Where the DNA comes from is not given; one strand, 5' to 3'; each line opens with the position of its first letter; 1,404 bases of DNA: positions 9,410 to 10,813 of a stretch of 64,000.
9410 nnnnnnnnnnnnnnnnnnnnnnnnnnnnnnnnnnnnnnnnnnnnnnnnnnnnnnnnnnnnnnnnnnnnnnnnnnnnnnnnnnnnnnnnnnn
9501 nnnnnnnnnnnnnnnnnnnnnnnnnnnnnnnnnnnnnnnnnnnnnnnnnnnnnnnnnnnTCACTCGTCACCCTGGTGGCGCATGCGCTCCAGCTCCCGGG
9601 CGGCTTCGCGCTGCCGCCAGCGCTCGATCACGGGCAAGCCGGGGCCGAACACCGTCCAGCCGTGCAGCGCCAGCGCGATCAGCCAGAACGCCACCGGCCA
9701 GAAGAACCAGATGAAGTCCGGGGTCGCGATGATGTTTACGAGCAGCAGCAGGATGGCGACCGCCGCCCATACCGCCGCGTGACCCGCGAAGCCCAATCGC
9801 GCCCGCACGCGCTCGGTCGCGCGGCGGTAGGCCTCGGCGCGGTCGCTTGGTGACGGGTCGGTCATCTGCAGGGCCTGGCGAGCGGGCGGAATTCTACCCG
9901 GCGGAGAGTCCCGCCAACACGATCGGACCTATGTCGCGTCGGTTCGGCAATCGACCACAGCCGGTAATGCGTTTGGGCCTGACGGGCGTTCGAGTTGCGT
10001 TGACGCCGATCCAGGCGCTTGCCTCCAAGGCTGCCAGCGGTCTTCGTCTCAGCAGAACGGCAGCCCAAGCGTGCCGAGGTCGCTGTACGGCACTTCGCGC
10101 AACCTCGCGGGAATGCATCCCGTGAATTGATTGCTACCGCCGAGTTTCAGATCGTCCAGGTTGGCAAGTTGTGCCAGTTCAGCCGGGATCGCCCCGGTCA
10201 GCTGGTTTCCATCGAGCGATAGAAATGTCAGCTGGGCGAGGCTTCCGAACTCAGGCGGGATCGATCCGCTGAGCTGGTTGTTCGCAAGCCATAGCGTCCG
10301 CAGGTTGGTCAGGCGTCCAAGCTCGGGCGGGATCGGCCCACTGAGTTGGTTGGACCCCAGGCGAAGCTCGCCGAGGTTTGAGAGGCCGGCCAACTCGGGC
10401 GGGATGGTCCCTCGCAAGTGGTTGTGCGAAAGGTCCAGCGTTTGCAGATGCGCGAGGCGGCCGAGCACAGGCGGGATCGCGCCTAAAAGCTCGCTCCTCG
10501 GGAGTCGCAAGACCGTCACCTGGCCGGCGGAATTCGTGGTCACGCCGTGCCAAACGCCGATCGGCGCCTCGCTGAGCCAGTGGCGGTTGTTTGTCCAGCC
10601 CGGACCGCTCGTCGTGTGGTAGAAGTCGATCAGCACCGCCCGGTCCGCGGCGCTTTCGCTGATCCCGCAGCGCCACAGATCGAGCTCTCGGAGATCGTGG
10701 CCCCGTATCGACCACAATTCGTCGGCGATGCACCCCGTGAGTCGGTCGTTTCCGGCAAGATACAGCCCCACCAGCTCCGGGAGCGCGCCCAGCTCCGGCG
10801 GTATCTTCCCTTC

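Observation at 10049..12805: Plant-type LRRNT_2 plus 24-residue PS-LRR architecture in a bacterial protein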

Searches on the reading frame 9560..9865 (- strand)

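Call 68: search_protein_families(library=pfam, proteins=[window:9560-9865:-], max_evalue=0.001)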
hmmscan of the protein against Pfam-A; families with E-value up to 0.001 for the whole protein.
window:9560-9865:- (101 aa): 1 family
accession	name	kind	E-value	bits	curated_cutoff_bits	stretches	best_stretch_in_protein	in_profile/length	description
PF13239.11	2TM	-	1.5e-18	67.1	24.8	1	14-92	1-78/79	2TM domain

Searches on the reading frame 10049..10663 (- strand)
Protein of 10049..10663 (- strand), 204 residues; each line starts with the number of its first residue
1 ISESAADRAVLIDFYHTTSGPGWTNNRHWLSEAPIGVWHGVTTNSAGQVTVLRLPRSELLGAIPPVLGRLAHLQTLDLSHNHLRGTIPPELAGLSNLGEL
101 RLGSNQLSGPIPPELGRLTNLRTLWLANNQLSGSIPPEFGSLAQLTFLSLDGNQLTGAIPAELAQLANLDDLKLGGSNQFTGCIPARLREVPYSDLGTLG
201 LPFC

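Call 29: find_homologous_proteins(query=window:10049-10663:-)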
Query window:10049-10663:- (204 aa): 1354 proteins with E <= 0.001 among 4385 candidates; the best 120 are listed.
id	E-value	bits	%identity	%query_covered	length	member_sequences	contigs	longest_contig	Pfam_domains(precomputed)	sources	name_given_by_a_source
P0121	4.8e-117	407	97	92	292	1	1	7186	PF23598.2,PF00560.40,PF12799.14,PF13855.13,PF23211.1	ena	-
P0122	1.3e-89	318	47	95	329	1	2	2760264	PF23598.2,PF00560.40,PF12799.14,PF13855.13,PF23211.1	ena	-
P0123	5.1e-81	290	43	99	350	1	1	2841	PF23598.2,PF24141.2,PF00560.40,PF12799.14,PF13855.13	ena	-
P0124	1.1e-77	279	50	97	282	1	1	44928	PF23598.2,PF00560.40,PF12799.14,PF13855.13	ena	-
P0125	1.1e-77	279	53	90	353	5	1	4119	PF23598.2,PF26769.1,PF00560.40,PF12799.14,PF13855.13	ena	-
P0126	4.0e-76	274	56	75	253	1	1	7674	PF23598.2,PF25019.1,PF00560.40,PF12799.14,PF13855.13,PF23211.1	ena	-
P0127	8.5e-76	273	50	97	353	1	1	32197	PF23598.2,PF00560.40,PF12799.14,PF13855.13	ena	-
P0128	2.2e-75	271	49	83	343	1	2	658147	PF23598.2,PF00560.40,PF12799.14,PF13855.13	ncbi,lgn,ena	-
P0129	1.6e-74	268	50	98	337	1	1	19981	PF23598.2,PF00560.40,PF12799.14,PF13855.13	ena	-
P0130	1.8e-72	262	47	99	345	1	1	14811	PF23598.2,PF13516.13,PF00560.40,PF12799.14,PF13855.13,PF23211.1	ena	-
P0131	8.0e-72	260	49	98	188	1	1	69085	PF23598.2,PF00560.40,PF12799.14,PF13855.13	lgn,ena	-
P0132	1.4e-71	259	49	98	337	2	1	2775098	PF23598.2,PF00560.40,PF12799.14,PF13855.13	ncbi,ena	-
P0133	2.5e-71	258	51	90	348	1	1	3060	PF23598.2,PF00560.40,PF12799.14,PF13855.13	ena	-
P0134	1.2e-69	253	55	91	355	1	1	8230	PF23598.2,PF13516.13,PF00560.40,PF12799.14,PF13855.13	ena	-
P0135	4.3e-69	251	56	64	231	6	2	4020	PF23598.2,PF00560.40,PF12799.14,PF13855.13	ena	-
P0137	2.6e-68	248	46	90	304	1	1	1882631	PF23598.2,PF26182.1,PF00560.40,PF12799.14,PF02368.25,PF13855.13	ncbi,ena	-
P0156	9.3e-60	220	52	90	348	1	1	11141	PF23598.2,PF00560.40,PF12799.14,PF13855.13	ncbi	-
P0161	6.8e-59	217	46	98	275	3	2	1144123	PF23598.2,PF00560.40,PF12799.14,PF13855.13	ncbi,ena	-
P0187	3.7e-54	202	51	88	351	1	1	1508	PF23598.2,PF00560.40,PF12799.14,PF02368.25,PF13855.13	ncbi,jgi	-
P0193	1.1e-53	200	46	100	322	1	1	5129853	PF23598.2,PF00560.40,PF12799.14,PF13855.13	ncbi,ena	-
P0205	7.7e-52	194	49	89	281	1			PF23598.2,PF00560.40,PF12799.14,PF13855.13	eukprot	eukprot:g13512.t1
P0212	1.4e-51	193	40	95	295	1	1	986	PF23598.2,PF00560.40,PF08263.18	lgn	-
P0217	4.6e-51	192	43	97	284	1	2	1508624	PF23598.2,PF00560.40,PF12799.14,PF13855.13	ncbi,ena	-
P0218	4.7e-51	192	34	92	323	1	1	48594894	PF23598.2,PF24141.2,PF00560.40,PF08263.18,PF12799.14,PF13855.13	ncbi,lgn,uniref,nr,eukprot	ncbi:receptor kinase-like protein Xa21 [Brachypodium distachyon]|uniref:receptor kinase-like protein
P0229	1.7e-49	187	42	91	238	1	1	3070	PF23598.2,PF00560.40,PF08263.18,PF12799.14,PF13855.13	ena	-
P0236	8.9e-49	184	54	91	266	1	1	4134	PF23598.2,PF00560.40,PF08263.18,PF12799.14,PF13855.13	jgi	jgi:hypothetical protein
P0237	1.3e-48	184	48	74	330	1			PF23598.2,PF00560.40,PF12799.14,PF13855.13,PF23211.1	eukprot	eukprot:g15004.t1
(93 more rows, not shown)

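Call 36: search_protein_families(library=pfam, proteins=[P0212, P0229, P0236, P0218, P0205, P0193, P0122], max_evalue=10)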
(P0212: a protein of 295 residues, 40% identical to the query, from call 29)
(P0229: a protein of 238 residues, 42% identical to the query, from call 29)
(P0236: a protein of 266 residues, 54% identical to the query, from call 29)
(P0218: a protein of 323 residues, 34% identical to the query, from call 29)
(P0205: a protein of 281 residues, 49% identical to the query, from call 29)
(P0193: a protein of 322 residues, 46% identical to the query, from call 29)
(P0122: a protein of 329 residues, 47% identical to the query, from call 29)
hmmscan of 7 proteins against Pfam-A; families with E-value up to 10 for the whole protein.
P0212 (295 aa): 6 families
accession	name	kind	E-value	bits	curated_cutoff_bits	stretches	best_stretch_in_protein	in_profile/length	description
PF00560.39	LRR_1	-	2.3e-16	56.8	20.6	5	144-166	1-23/23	Leucine Rich Repeat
PF08263.17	LRRNT_2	-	2.4e-06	28.1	20.7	1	31-68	4-41/41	Leucine rich repeat N-terminal domain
PF23598.1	LRR_14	-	2.9e-06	26.7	40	1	85-207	60-182/353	Leucine-rich repeat region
PF12799.13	LRR_4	-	0.00033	21.2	27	3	96-136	2-41/44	Leucine Rich repeats (2 copies)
PF13855.12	LRR_8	-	0.0014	18.7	27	4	117-155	22-61/61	Leucine rich repeat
PF24141.1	LRR_ComC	-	2.4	8.2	27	0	84-136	224-273/288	EGF-like domain-containing protein ComC LRR domain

P0229 (238 aa): 6 families
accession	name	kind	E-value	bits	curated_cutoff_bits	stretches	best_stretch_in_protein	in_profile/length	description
PF00560.39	LRR_1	-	1.3e-21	72.5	20.6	6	212-233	2-23/23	Leucine Rich Repeat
PF13855.12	LRR_8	-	1.8e-13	50.5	27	4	115-174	2-61/61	Leucine rich repeat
PF23598.1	LRR_14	-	5.7e-11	42.2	40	2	104-191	60-144/353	Leucine-rich repeat region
PF12799.13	LRR_4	-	3e-08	34.1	27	3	211-236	2-25/44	Leucine Rich repeats (2 copies)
PF08263.17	LRRNT_2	-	1.9e-05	25.2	20.7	1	50-88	3-41/41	Leucine rich repeat N-terminal domain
PF25019.1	LRR_R13L1-DRL21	-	0.31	11.4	27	0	207-236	91-119/127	R13L1/DRL21 LRRs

P0236 (266 aa): 9 families
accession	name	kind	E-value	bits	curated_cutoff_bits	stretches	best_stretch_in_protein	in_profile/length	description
PF00560.39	LRR_1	-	6.6e-23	76.3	20.6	6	165-186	2-23/23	Leucine Rich Repeat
PF13855.12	LRR_8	-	6.2e-14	52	27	5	165-222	3-60/61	Leucine rich repeat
PF12799.13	LRR_4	-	9.9e-14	51.5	27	6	116-154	2-39/44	Leucine Rich repeats (2 copies)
PF23598.1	LRR_14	-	4.6e-12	45.8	40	2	81-172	60-148/353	Leucine-rich repeat region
PF08263.17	LRRNT_2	-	8.7e-07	29.6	20.7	1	26-65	2-41/41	Leucine rich repeat N-terminal domain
PF24141.1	LRR_ComC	-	0.00034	20.8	27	2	80-132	224-273/288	EGF-like domain-containing protein ComC LRR domain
PF23211.1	LRR_LRWD1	-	0.0061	16.7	28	2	92-155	22-80/190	Leucine-rich repeat and WD repeat-containing protein 1, LRR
PF24758.1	LRR_At5g56370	-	0.096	12.8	27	1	88-153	11-75/227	FBD-associated F-box protein At5g56370, LRR repeats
PF25019.1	LRR_R13L1-DRL21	-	0.67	10.3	27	1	76-123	77-125/127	R13L1/DRL21 LRRs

P0218 (323 aa): 11 families
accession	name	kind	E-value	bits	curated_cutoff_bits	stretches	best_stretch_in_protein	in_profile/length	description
PF00560.39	LRR_1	-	7.1e-26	85.2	20.6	6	161-182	2-23/23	Leucine Rich Repeat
PF13855.12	LRR_8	-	1e-20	73.7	27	3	161-219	3-61/61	Leucine rich repeat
PF12799.13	LRR_4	-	3.4e-14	53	27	4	184-219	2-36/44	Leucine Rich repeats (2 copies)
PF23598.1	LRR_14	-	3.9e-12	46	40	2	152-264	40-148/353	Leucine-rich repeat region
PF08263.17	LRRNT_2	-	1.4e-10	41.8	20.7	1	95-128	4-40/41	Leucine rich repeat N-terminal domain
PF24141.1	LRR_ComC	-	1e-05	25.8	27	2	215-315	198-288/288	EGF-like domain-containing protein ComC LRR domain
PF23211.1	LRR_LRWD1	-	0.00047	20.4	28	3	157-240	14-95/190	Leucine-rich repeat and WD repeat-containing protein 1, LRR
PF13516.12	LRR_6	-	0.0011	19.3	23.4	2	206-222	2-18/24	Leucine Rich repeat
PF25019.1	LRR_R13L1-DRL21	-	0.0036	17.7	27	1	146-191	83-125/127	R13L1/DRL21 LRRs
PF19447.4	DUF5985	-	0.13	13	27.3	1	14-73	17-81/86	Family of unknown function (DUF5985)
PF24758.1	LRR_At5g56370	-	0.3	11.2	27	1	185-243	16-73/227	FBD-associated F-box protein At5g56370, LRR repeats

P0205 (281 aa): 9 families
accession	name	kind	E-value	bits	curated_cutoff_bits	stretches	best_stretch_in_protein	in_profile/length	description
PF00560.39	LRR_1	-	3.7e-25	83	20.6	6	95-116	2-23/23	Leucine Rich Repeat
PF12799.13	LRR_4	-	6.3e-13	49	27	3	94-131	2-37/44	Leucine Rich repeats (2 copies)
PF13855.12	LRR_8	-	1.9e-12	47.2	27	3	46-105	2-61/61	Leucine rich repeat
PF23598.1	LRR_14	-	6.3e-11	42.1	40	1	46-224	25-196/353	Leucine-rich repeat region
PF23211.1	LRR_LRWD1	-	8.2e-05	22.8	28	3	118-178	17-77/190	Leucine-rich repeat and WD repeat-containing protein 1, LRR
PF13516.12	LRR_6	-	0.00015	22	23.4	1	95-107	5-17/24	Leucine Rich repeat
PF25019.1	LRR_R13L1-DRL21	-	0.057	13.8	27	1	69-123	72-123/127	R13L1/DRL21 LRRs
PF24141.1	LRR_ComC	-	0.065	13.3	27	1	56-135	203-274/288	EGF-like domain-containing protein ComC LRR domain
PF24758.1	LRR_At5g56370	-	0.094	12.8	27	1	51-103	20-71/227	FBD-associated F-box protein At5g56370, LRR repeats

P0193 (322 aa): 9 families
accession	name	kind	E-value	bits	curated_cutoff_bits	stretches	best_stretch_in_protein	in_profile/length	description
PF00560.39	LRR_1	-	3.9e-30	97.8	20.6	7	164-186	1-23/23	Leucine Rich Repeat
PF12799.13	LRR_4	-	4.5e-21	74.8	27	4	259-295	1-36/44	Leucine Rich repeats (2 copies)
PF13855.12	LRR_8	-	2.4e-18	66.1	27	3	236-295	2-61/61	Leucine rich repeat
PF23598.1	LRR_14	-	3.5e-17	62.6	40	2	143-242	28-121/353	Leucine-rich repeat region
PF23211.1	LRR_LRWD1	-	0.00067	19.9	28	2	163-246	21-97/190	Leucine-rich repeat and WD repeat-containing protein 1, LRR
PF25019.1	LRR_R13L1-DRL21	-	0.0038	17.6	27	1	155-194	84-124/127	R13L1/DRL21 LRRs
PF24141.1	LRR_ComC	-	0.011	15.9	27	1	256-309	232-282/288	EGF-like domain-containing protein ComC LRR domain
PF24048.1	LRR_NXF1-5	-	0.11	12.5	30.5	1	235-299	54-120/142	NXF1/2/3/5 leucine-rich repeat domain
PF25013.1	LRR_Zer-1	-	0.18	12.4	27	0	142-194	11-61/137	Zer-1-like, Leucine-rich repeats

P0122 (329 aa): 9 families
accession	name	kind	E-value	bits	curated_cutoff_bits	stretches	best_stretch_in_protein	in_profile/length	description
PF00560.39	LRR_1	-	2.5e-29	95.4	20.6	6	194-216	1-23/23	Leucine Rich Repeat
PF12799.13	LRR_4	-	3.2e-19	68.9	27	4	194-229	2-36/44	Leucine Rich repeats (2 copies)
PF23598.1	LRR_14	-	3e-18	66.1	40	2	187-296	41-146/353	Leucine-rich repeat region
PF13855.12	LRR_8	-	3.3e-16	59.2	27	4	146-205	2-61/61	Leucine rich repeat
PF23211.1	LRR_LRWD1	-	2.8e-06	27.6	28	1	170-253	22-98/190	Leucine-rich repeat and WD repeat-containing protein 1, LRR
PF25019.1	LRR_R13L1-DRL21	-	0.0021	18.4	27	2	167-225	70-125/127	R13L1/DRL21 LRRs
PF24758.1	LRR_At5g56370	-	0.037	14.1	27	0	174-226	16-70/227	FBD-associated F-box protein At5g56370, LRR repeats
PF18805.7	LRR_10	-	0.15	12.3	30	1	80-126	9-65/67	Leucine-rich repeat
PF24141.1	LRR_ComC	-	0.34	11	27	1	161-210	228-273/288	EGF-like domain-containing protein ComC LRR domain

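Call 47: predict_structure(alignment_id=A4)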
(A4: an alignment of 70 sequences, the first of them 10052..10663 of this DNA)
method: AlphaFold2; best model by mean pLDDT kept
length: 204 residues; sequences in the alignment: 70
mean_pLDDT: 98.0   pTM: 0.93
mean pLDDT of the five models: 98.0, 98.0, 97.9, 98.0, 97.8
residues with pLDDT >= 90: 201; 70-90: 2; 50-70: 1; < 50: 0
segments of 3 or more residues with pLDDT < 50: none
pLDDT, mean of each block of 10 residues (from residue 1): 90 98 98 98 98 99 98 99 99 99 99 99 99 99 99 99 98 98 98 98 98
secondary structure, 60 per line:
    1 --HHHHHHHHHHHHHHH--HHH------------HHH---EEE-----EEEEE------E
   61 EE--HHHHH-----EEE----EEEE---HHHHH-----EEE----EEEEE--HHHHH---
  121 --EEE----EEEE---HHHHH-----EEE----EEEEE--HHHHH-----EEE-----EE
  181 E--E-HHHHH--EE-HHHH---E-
elements in order: H3-17 E41-43 E49-53 E60-62 H65-69 E75-77 E82-85 H89-93 E99-101 E106-110 H113-117 E123-125 E130-133 H137-141 E147-149 E154-158 H161-165 E171-173 E179-181 H186-190 H196-199

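Call 49: fold_search(model_id=the predicted structure, library=pdb)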
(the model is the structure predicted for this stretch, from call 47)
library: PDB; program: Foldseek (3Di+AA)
matches with E <= 10: 978; with E <= 0.001: 365
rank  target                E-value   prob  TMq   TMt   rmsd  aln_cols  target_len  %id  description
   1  4lsc_A                2.7e-13  1.00  0.74  0.80   3.4       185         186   32  Isolated SERK1 co-receptor ectodomain at high resolution (released 2013-09-04)
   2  8wee_A                2.8e-13  1.00  0.72  0.25   4.9       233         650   31  Crystal structure of Arabidopsis thaliana MIK2 ectodomain in complex with SCOOP12 (released 2024-11-06)
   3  8wei_A                3.7e-13  1.00  0.50  0.21   7.0       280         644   28  Crystal structure of Brassica napus MIK2 ectodomain (N393D mutant) (released 2024-11-06)
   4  4q3i_A                4.3e-13  1.00  0.79  0.74   3.1       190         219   33  Structure of the OsSERK2 leucine rich repeat extracellular domain (released 2014-11-12)
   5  8web_A                5.9e-13  1.00  0.72  0.25   4.9       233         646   31  Crystal structure of Arabidopsis thaliana MIK2 ectodomain (released 2024-11-06)
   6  8wec_A                6.3e-13  1.00  0.56  0.22   6.2       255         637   29  Crystal structure of Arabidopsis thaliana MIK2 ectodomain in complex with BAK1 ectodomain and SCOOP12 (released 2024-11-06)
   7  8wef_A                8.2e-13  1.00  0.51  0.21   7.0       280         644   28  Crystal structure of Brassica napus MIK2 ectodomain in complex with Fusarium oxysporum SCOOPL (released 2024-11-06)
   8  8weh_A                9.1e-13  1.00  0.76  0.25   4.8       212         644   31  Crystal structure of Brassica napus MIK2 ectodomain (N393A mutant) (released 2024-11-06)
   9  5gr8_A                1.2e-12  1.00  0.80  0.24   2.4       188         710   34  Crystal structure of PEPR1-AtPEP1 (released 2016-12-14)
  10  4q3i_B                1.3e-12  1.00  0.77  0.72   2.3       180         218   34  Structure of the OsSERK2 leucine rich repeat extracellular domain (released 2014-11-12)
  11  4q3g_A                1.6e-12  1.00  0.78  0.72   2.2       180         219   34  Structure of the OsSERK2 leucine rich repeat extracellular domain (released 2014-11-12)
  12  6g3w_C                1.7e-12  1.00  0.74  0.81   3.6       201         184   28  Crystal structure of the BIR3 - SERK2 complex from Arabidopsis thaliana. (released 2018-04-04)
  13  4mna                  2.5e-12  1.00  0.79  0.26   3.0       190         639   35  Crystal structure of the free FLS2 ectodomains (released 2013-12-04)
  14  5xjx_A                3.7e-12  1.00  0.74  0.30   3.2       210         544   30  Pre-formed plant receptor ERL1-TMM complex (released 2019-01-23)
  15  6w78                  4.3e-12  1.00  0.84  0.56   1.8       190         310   34  crystal structure of a plant ice-binding protein (released 2021-01-20)
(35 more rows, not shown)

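Call 55: find_encoding_contigs(protein=P0193, flank=4000, max_places=2)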
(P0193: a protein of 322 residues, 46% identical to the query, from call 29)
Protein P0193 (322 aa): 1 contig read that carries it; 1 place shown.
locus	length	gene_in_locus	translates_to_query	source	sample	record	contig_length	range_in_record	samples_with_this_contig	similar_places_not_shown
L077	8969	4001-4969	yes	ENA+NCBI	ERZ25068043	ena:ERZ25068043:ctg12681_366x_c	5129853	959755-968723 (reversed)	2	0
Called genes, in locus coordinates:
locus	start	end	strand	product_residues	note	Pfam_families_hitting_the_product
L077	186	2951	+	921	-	PF25788:Ig_Rha78A_N, PF08531:Bac_rhamnosid_N, PF05592:Bac_rhamnosid, PF17389:Bac_rhamnosid6H, PF17390:Bac_rhamnosid_C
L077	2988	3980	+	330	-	PF01408:GFO_IDH_MocA, PF22725:GFO_IDH_MocA_C3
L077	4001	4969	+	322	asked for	PF00560:LRR_1 (faint), PF12799:LRR_4 (weak), PF23598:LRR_14, PF13855:LRR_8 (weak), PF23598:LRR_14, PF13855:LRR_8, PF12799:LRR_4 (weak)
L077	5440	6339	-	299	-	PF01261:AP_endonuc_2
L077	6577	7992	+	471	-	PF01116:F_bP_aldolase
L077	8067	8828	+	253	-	PF00814:TsaD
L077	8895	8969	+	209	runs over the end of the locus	PF00583:Acetyltransf_1, PF13508:Acetyltransf_7, PF13673:Acetyltransf_10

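Call 56: find_encoding_contigs(protein=P0236, flank=4000, max_places=2)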
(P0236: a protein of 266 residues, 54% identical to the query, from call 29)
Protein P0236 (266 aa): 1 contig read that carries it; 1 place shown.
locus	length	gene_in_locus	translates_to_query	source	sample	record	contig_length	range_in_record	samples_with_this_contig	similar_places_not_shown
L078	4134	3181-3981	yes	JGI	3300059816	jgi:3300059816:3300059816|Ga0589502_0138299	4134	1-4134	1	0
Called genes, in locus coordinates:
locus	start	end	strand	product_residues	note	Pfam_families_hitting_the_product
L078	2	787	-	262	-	?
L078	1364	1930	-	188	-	-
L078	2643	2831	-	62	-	-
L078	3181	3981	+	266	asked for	PF08263:LRRNT_2 (weak), PF00560:LRR_1 (faint), PF23598:LRR_14, PF12799:LRR_4 (weak), PF13855:LRR_8 (weak)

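Call 72: list_cluster_members(proteins=[P0128, P0132, P0137, P0156, P0161, P0187, P0193, P0217, P0205, P0237])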
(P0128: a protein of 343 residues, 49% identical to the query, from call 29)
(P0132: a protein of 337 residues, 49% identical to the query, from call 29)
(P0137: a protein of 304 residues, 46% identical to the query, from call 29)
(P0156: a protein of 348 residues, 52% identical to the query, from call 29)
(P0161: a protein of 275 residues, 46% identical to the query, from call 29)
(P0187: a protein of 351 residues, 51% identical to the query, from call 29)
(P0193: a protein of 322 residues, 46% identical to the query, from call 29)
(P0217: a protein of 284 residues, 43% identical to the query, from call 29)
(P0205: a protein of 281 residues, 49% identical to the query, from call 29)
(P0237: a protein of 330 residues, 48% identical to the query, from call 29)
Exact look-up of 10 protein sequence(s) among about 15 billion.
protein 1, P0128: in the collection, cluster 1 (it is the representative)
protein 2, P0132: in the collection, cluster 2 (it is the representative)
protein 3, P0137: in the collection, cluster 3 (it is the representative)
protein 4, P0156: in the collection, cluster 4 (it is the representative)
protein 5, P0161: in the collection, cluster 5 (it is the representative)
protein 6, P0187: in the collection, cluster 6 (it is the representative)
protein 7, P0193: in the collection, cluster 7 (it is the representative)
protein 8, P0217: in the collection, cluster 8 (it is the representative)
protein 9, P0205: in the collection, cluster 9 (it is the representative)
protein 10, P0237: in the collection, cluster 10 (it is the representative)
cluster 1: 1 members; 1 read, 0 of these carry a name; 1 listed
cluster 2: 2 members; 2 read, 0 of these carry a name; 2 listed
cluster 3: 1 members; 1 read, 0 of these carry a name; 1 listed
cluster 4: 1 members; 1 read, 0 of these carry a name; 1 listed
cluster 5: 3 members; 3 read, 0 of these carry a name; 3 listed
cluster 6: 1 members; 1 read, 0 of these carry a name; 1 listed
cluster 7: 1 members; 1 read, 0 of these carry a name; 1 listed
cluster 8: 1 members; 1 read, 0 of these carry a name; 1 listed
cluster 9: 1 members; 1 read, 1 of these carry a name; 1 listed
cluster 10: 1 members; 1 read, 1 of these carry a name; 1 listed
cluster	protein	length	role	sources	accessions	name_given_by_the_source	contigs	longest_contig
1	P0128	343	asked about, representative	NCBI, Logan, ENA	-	-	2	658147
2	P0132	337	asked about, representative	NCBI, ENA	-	-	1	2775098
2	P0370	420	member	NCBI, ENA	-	-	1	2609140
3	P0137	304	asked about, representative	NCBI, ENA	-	-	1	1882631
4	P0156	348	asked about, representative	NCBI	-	-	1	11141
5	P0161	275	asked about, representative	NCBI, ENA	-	-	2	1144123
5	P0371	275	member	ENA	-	-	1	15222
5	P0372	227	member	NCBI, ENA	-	-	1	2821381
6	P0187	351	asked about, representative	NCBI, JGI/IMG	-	-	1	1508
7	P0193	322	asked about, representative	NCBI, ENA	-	-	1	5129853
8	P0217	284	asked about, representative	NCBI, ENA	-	-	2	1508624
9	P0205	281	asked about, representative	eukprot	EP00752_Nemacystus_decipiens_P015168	g13512.t1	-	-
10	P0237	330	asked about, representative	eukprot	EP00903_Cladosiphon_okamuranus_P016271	g15004.t1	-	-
